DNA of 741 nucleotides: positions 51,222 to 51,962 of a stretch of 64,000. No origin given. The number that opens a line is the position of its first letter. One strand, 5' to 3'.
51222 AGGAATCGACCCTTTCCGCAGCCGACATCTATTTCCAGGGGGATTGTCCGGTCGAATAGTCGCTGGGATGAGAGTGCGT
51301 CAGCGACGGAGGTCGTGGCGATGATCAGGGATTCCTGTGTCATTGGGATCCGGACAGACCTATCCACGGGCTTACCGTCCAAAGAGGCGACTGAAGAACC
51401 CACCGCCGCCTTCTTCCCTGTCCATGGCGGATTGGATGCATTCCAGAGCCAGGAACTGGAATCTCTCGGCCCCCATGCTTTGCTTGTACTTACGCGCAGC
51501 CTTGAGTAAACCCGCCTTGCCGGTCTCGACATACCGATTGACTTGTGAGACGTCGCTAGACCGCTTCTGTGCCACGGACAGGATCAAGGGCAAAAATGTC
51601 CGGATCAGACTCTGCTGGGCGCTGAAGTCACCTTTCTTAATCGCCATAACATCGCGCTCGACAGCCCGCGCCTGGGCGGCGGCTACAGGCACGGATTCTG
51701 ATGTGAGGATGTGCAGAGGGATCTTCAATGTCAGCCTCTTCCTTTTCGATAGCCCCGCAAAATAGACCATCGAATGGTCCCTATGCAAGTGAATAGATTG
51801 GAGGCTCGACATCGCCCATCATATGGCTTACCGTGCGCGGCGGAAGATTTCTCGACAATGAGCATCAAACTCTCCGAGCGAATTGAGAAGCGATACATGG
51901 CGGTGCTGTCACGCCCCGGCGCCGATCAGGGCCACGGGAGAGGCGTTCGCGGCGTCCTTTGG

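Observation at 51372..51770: Stand-alone sigma-70 region-2-like protein with a MinD-like membrane-targeting tail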

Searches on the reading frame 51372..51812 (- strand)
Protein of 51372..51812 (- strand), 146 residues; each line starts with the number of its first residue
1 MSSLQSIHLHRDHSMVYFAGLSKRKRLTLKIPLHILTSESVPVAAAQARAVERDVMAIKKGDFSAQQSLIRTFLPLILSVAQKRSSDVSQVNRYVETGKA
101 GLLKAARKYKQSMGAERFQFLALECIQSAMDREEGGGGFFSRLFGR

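Call 3: search_protein_families(library=pfam, proteins=[window:51372-51812:-], max_evalue=1)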
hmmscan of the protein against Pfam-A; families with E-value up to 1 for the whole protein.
window:51372-51812:- (146 aa): 2 families
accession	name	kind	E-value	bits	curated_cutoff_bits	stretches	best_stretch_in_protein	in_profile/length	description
PF18709.6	DLP_helical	-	0.09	12.5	25.5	1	40-138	56-153/340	Dynamin-like helical domain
PF04542.20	Sigma70_r2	-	0.16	12.3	24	1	69-114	1-46/71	Sigma-70 region 2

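Call 4: search_protein_families(library=ncbifam, proteins=[window:51372-51812:-], max_evalue=10)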
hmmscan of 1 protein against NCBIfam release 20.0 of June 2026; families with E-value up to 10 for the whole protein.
window:51372-51812:- (146 aa): 32 families (the best 25 are shown)
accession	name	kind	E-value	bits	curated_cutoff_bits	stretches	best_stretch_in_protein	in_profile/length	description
TIGR02846.1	spore_sigmaK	equivalog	1.9e-05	24.3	298.65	1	53-127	37-110/227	RNA polymerase sporulation sigma factor SigK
NF006071.0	PRK08215.1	equivalog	5.2e-05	22.9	372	1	50-114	23-87/258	RNA polymerase sporulation sigma factor SigG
NF004471.0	PRK05803.1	subfamily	5.3e-05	22.6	252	1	55-128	41-113/235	RNA polymerase sporulation sigma factor SigK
TIGR02394.1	rpoS_proteo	equivalog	8.7e-05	22.2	378.7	1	57-128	39-109/285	RNA polymerase sigma factor RpoS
TIGR02850.1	spore_sigG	equivalog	0.00018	21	457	1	50-112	20-82/254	RNA polymerase sporulation sigma factor SigG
TIGR02941.1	Sigma_B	equivalog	0.00032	20.3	315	1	64-121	29-85/255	RNA polymerase sigma factor SigB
NF005413.0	PRK06986.1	subfamily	0.00044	20.1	201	1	61-130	10-81/241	RNA polymerase sigma factor FliA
NF006666.0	PRK09210.1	equivalog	0.0005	19.5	572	1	55-129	123-196/370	RNA polymerase sigma factor RpoD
NF004052.0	PRK05572.1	subfamily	0.00085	18.9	311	1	49-114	17-82/252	SigF/SigG family RNA polymerase sporulation sigma factor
NF006158.0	PRK08301.1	equivalog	0.0015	18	339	1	34-112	30-107/241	RNA polymerase sporulation sigma factor SigE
TIGR02980.1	SigBFG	subfamily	0.0017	18.1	234.35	1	64-116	3-55/227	SigB/SigF/SigG family RNA polymerase sigma factor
NF006174.0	PRK08311.2-2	equivalog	0.0017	17.6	319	1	47-92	13-58/252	RNA polymerase sigma factor SigI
NF004207.0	PRK05657.1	equivalog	0.0018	17.7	394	1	58-122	83-146/329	RNA polymerase sigma factor RpoS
TIGR02997.1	Sig70-cyanoRpoD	subfamily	0.0021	17.4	384.5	1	44-123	55-132/298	RNA polymerase sigma factor, RpoD/SigA family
NF041931.2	MzaA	equivalog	0.0021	16.9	800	1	40-111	451-522/726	MZA anti-phage system associated sigma-70 family RNA polymerase sigma factor MzaA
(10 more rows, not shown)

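Call 5: find_homologous_proteins(query=window:51372-51812:-, max_evalue=0.01)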
Query window:51372-51812:- (146 aa): 8 proteins with E <= 0.01 among 25 candidates.
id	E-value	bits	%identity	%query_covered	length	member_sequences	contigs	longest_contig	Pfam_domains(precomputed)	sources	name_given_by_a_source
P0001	1.3e-62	228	92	81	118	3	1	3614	-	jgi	jgi:DNA-directed RNA polymerase specialized sigma subunit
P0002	9.3e-50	186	73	81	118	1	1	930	-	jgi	jgi:DNA-directed RNA polymerase specialized sigma subunit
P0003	2.2e-28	117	48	83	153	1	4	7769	-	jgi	jgi:hypothetical protein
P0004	9.4e-28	115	49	80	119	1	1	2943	-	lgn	-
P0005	1.5e-26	111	48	81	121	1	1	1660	-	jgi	-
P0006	1.5e-26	111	45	80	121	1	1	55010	-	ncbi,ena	-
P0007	7.5e-26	109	48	83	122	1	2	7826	-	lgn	-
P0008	1.5e-7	50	39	58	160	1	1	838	-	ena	-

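Call 6: search_solved_structures(query=window:51372-51812:-, max_evalue=10, show_alignments=3)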
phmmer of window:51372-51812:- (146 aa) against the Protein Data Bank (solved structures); distinct sequences matched with E-value up to 10: 60.
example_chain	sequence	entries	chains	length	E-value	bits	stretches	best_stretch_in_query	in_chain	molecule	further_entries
5h6x_A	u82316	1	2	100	0.0071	19.9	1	56-131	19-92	RNA polymerase sigma factor RpoS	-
9wsm_F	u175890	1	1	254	0.008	19.7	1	63-133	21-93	RNA polymerase sigma factor FliA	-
9wsf_A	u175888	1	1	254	0.0082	19.6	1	63-133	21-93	RNA polymerase sigma factor FliA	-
9fo6_F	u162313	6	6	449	0.017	18.6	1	58-129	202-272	RNA polymerase sigma factor SigA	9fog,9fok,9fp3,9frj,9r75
5yix_A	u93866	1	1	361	0.022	18.3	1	52-131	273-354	RNA polymerase sigma factor RpoD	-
3les_A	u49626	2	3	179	0.034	17.7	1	55-132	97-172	RNA polymerase sigma factor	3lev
7ye1_F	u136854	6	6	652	0.039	17.5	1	52-132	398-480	RNA polymerase sigma factor RpoD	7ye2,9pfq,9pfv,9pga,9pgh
1ku2_A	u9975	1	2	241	0.052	17.1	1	55-129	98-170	sigma factor sigA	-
7l7b_F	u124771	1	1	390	0.053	17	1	21-131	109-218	RNA polymerase sigma factor SigA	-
3ugo_A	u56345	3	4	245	0.054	17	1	55-129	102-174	RNA polymerase sigma factor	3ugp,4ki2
4x8k_A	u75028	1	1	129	0.064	16.8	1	49-132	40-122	RNA polymerase sigma factor SigA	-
7xya_F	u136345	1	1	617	0.072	16.6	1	40-132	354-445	RNA polymerase sigma factor RpoD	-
1l9u_H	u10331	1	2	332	0.079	16.5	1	57-130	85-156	SIGMA FACTOR SIGA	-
8vjl_B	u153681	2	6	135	0.09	16.3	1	55-128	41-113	RNA polymerase sigma factor | RNA polymerase sigma-K factor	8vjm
8hkc_E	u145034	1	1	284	0.097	16.2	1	48-120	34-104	RNA polymerase sigma factor RpoH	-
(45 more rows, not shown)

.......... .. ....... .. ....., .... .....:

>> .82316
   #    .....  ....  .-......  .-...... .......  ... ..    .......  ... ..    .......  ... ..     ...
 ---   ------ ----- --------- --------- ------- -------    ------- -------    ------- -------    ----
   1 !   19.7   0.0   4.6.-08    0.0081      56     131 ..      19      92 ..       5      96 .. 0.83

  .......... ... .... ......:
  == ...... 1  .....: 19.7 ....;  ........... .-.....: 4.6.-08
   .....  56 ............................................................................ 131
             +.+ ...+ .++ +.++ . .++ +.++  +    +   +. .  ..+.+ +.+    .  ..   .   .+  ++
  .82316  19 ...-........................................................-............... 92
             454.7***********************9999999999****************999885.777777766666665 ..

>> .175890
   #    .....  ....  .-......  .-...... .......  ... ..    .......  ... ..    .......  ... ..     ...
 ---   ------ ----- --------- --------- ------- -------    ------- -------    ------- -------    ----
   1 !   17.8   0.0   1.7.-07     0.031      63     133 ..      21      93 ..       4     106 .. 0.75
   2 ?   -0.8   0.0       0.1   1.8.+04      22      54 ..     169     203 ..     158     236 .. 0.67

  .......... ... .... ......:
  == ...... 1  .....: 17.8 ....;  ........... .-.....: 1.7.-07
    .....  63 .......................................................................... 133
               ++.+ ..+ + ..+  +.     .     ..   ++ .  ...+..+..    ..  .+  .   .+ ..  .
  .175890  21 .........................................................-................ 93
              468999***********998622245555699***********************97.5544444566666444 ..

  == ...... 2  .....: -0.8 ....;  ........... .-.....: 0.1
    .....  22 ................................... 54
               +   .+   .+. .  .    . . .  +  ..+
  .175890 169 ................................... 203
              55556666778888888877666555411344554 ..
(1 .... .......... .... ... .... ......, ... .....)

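Call 12: find_encoding_contigs(protein=P0006, flank=8000, max_places=3)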
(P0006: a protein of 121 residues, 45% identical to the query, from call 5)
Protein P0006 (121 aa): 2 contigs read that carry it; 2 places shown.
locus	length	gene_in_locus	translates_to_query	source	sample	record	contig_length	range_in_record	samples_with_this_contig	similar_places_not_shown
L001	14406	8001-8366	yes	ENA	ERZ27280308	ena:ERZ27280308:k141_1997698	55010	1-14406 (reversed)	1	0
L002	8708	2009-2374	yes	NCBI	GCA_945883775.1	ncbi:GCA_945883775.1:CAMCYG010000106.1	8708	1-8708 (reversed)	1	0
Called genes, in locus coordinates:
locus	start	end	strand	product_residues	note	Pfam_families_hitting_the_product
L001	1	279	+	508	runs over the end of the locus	PF05368:NmrA, PF01073:3Beta_HSD (weak), PF01370:Epimerase, PF13460:NAD_binding_10, PF11066:DUF2867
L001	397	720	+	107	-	PF03091:CutA1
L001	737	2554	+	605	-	PF00561:Abhydrolase_1, PF13489:Methyltransf_23, PF07021:MetW, PF13847:Methyltransf_31, PF08241:Methyltransf_11, PF13649:Methyltransf_25 (weak)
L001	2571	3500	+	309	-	PF14602:Hexapep_2 (faint), PF00132:Hexapep (faint)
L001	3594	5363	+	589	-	PF00989:PAS, PF08448:PAS_4 (weak), PF13188:PAS_8 (weak), PF13426:PAS_9, PF00158:Sigma54_activat, PF14532:Sigma54_activ_2, PF25601:AAA_lid_14, PF02954:HTH_8, +1 more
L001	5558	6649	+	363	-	PF03486:HI0933_like, PF13738:Pyr_redox_3 (weak)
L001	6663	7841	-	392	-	PF02606:LpxK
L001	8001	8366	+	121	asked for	-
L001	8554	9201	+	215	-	PF02390:Methyltransf_4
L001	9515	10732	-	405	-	PF04932:Wzy_C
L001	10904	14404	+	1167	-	?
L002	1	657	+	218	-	?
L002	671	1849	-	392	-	PF02606:LpxK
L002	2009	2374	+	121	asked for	-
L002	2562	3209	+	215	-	PF02390:Methyltransf_4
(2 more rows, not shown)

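Call 13: find_encoding_contigs(protein=P0003, flank=8000, max_places=3)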
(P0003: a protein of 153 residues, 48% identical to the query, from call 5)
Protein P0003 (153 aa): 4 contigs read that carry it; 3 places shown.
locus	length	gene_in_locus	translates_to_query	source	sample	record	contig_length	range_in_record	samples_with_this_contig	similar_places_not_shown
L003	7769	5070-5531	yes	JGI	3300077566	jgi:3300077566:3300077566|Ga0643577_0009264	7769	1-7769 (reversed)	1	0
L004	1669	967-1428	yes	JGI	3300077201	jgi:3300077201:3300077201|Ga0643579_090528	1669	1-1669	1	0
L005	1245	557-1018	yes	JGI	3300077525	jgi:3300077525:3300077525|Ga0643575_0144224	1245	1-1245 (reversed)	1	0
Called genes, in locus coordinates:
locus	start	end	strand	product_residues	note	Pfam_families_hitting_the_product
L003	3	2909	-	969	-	?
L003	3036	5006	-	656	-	-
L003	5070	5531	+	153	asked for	-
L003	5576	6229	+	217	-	PF02390:Methyltransf_4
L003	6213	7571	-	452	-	PF13505:OMP_b-brl, PF18884:TSP3_bac, PF00691:OmpA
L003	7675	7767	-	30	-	?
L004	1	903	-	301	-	?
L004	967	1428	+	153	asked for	-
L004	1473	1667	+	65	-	?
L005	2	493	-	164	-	?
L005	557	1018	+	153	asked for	-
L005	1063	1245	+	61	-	?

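Call 14: find_encoding_contigs(protein=P0007, flank=8000, max_places=3)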
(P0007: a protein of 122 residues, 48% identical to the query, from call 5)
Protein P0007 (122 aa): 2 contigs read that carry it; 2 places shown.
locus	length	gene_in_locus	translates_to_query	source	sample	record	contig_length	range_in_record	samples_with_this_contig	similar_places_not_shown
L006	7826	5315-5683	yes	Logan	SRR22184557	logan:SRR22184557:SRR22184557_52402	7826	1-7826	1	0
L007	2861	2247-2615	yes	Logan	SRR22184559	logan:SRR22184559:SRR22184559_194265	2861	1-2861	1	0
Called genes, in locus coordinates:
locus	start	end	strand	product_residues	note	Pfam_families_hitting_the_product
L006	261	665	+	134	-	-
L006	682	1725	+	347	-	PF04909:Amidohydro_2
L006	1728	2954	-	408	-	PF03219:TLC (faint)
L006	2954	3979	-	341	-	PF01075:Glyco_transf_9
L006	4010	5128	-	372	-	PF02606:LpxK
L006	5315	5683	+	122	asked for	-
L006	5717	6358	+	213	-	PF24675:NpmA, PF02390:Methyltransf_4, PF13847:Methyltransf_31 (weak), PF13649:Methyltransf_25 (faint)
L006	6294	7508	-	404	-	PF04932:Wzy_C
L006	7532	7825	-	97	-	?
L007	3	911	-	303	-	?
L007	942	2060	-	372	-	PF02606:LpxK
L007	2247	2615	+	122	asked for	-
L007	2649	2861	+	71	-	?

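Call 15: find_encoding_contigs(protein=P0004, flank=8000, max_places=3)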
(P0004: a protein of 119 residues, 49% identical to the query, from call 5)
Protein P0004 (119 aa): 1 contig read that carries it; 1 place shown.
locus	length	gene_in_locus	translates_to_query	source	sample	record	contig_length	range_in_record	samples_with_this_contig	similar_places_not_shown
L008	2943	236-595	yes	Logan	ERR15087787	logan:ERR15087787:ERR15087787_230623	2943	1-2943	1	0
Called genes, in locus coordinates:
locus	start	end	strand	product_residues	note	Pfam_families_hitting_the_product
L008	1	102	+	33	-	?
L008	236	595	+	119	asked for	-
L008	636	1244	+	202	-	PF24675:NpmA (weak), PF02390:Methyltransf_4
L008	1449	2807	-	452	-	PF13505:OMP_b-brl, PF18884:TSP3_bac (faint), PF00691:OmpA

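Call 17: predict_structure(alignment_id=A1)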
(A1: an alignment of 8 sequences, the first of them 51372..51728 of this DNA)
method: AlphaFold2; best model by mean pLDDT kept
length: 118 residues; sequences in the alignment: 8
mean_pLDDT: 82.4   pTM: 0.70
mean pLDDT of the five models: 82.4, 81.7, 81.5, 79.5, 79.5
residues with pLDDT >= 90: 68; 70-90: 23; 50-70: 15; < 50: 12
segments of 3 or more residues with pLDDT < 50: 1-10
pLDDT, mean of each block of 10 residues (from residue 1): 44 70 90 92 95 93 95 95 89 94 72 54
secondary structure, 60 per line:
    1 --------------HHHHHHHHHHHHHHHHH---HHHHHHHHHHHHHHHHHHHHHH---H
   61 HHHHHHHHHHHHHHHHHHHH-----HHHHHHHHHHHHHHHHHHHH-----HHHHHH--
elements in order: H15-31 H35-56 H60-80 H86-105 H111-116

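Call 19: search_protein_representatives(alignment_id=A1)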
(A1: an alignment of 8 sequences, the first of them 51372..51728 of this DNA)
Query: 8 sequences, 118 profile positions. Proteins with E-value up to 0.001 (for the whole library): 276; up to 1e-10: 55; up to 1e-30: 19. The best 150 are listed.
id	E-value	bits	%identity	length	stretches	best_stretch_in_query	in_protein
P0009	1.5e-47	176.6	-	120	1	1-117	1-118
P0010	2.8e-42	159.6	-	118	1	1-118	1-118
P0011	2.0e-41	156.9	-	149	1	1-117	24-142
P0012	1.5e-39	150.9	-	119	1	1-117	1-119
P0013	4.1e-38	146.2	-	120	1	1-118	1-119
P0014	3.4e-36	140.0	-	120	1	1-118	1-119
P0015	4.1e-36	139.7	-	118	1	1-117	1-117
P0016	1.8e-35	137.7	-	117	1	1-117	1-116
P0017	2.6e-35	137.2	-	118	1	1-118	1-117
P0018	3.0e-35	137.0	-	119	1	1-118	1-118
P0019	2.0e-34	134.3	-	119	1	1-118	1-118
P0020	2.6e-34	133.9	-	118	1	1-118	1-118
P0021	1.9e-33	131.1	-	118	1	1-118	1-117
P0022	1.2e-32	128.6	-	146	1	1-117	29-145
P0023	1.7e-32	128.1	-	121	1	1-118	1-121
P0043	1.6e-23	99.1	-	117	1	1-118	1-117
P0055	8.5e-20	87.1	-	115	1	1-118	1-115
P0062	3.9e-12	62.4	-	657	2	27-88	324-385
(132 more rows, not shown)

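Call 20: fold_search(model_id=the predicted structure, library=pdb)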
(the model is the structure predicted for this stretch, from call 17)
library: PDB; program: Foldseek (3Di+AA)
matches with E <= 10: 311; with E <= 0.001: 0
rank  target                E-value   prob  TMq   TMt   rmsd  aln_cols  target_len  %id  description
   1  9a50_A                9.8e-03  1.00  0.65  0.31   4.0        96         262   25  Integrative model of RPSB-RPOC by crosslinking MS and deep learning (released 2024-09-18)
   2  5ipl_F                1.1e-02  1.00  0.59  0.27   2.8        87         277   22  SigmaS-transcription initiation complex with 4-nt nascent RNA (released 2016-03-30)
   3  9a58_A                1.2e-02  1.00  0.59  0.21  13.8       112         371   20  Integrative model of SIGA-RPOC by crosslinking MS and deep learning (released 2024-09-18)
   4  6uu8_FFF              2.1e-02  1.00  0.58  0.27   2.7        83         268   22  E. coli mutant sigma-S transcription initiation complex with a 7-nt RNA ("Fresh" mutant crystal soaked with GTP, UTP (released 2020-08-26)
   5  6uu9_FFF              2.1e-02  1.00  0.58  0.27   2.6        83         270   22  E. coli mutant sigma-S transcription initiation complex with an 8-nt RNA ("Fresh" mutant crystal soaked with GTP, UT (released 2020-08-26)
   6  6uu7_FFF              2.2e-02  1.00  0.57  0.27   2.7        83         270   22  E. coli sigma-S transcription initiation complex with a 6-nt RNA and an NTP ("Old" crystal soaked with UTP, CTP, ddG (released 2020-08-26)
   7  7xl3_F                3.2e-02  1.00  0.56  0.26   2.7        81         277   22  Cryo-EM structure of Pseudomonas aeruginosa RNAP sigmaS holoenzyme complexes with transcription factor SutA (open lobe (released 2022-07-27)
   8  8x6f_E                3.2e-02  1.00  0.47  0.23   3.7        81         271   22  Cryo-EM structure of Staphylococcus aureus sigA-dependent RNAP-promoter open complex (released 2024-06-05)
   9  6omf_F                3.8e-02  1.00  0.57  0.26   2.7        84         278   21  CryoEM structure of SigmaS-transcription initiation complex with activator Crl (released 2019-08-28)
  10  7vf9_F                4.0e-02  1.00  0.57  0.27   2.9        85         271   22  Cryo-EM structure of Pseudomonas aeruginosa RNAP sigmaS holoenzyme complexes (released 2022-07-27)
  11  5h6x_A                4.0e-02  1.00  0.51  0.61   3.9        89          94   20  The crystal structure of RpoS fragment including a partial region 1.2 and region 2 from intracellular pathogen Legione (released 2017-11-22)
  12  9a4r_A                4.2e-02  1.00  0.60  0.34   2.6        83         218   22  Integrative model of RPSH-RPOB by crosslinking MS and deep learning (released 2024-09-18)
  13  8x6g_H                5.0e-02  1.00  0.64  0.32   2.0        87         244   22  Cryo-EM structure of Staphylococcus aureus sigB-dependent RNAP-promoter open complex (released 2024-06-05)
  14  6edt_F                5.0e-02  1.00  0.52  0.21   7.7        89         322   27  Mycobacterium tuberculosis RNAP open promoter complex with RbpA/CarD and AP3 promoter (released 2018-11-21)
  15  4x8k_A                5.0e-02  0.99  0.45  0.44   8.0        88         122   23  Mycobacterium tuberculosis RbpA-SID in complex with SigmaA domain 2 (released 2015-06-03)
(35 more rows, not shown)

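Call 24: find_related_loci(query=A1, collection=genome_contigs, flank=6000)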
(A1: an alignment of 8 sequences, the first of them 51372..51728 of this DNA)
Query A1 (118 aa) in genome_contigs; peptide patterns used: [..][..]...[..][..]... (x = any residue, [..] = any of these).
161 stretches matched a pattern; 5 encode a relative of the query (tblastn E <= 1e-3); 5 distinct loci.
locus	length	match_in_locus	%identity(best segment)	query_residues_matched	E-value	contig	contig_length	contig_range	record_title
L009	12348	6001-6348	50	1-116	6e-38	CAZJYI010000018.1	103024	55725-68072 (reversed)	MAG TPA_asm: uncultured Victivallales bacterium isolate binchicken_co97_160 genome assembly, contig: NODE_545_length_103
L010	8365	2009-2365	46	1-117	4e-36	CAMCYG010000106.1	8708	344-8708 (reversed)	MAG: Victivallis vadensis isolate MiH-14oct19-130 genome assembly, contig: MiH-14oct19-C17628, whole genome shotgun sequ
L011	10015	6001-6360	48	1-118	9e-36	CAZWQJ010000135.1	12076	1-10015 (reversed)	MAG TPA_asm: uncultured Victivallales bacterium isolate SRP272421_co1_443 genome assembly, contig: NODE_17122_length_120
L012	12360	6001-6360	48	1-118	1e-23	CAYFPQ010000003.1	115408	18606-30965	MAG TPA_asm: uncultured Victivallales bacterium isolate ERP019367_co2_131 genome assembly, contig: NODE_183_length_11540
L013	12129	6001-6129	41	68-118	1e-5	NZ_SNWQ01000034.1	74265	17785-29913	Kribbella caucasensis strain VKM Ac-2527 Ga0310561_134, whole genome shotgun sequence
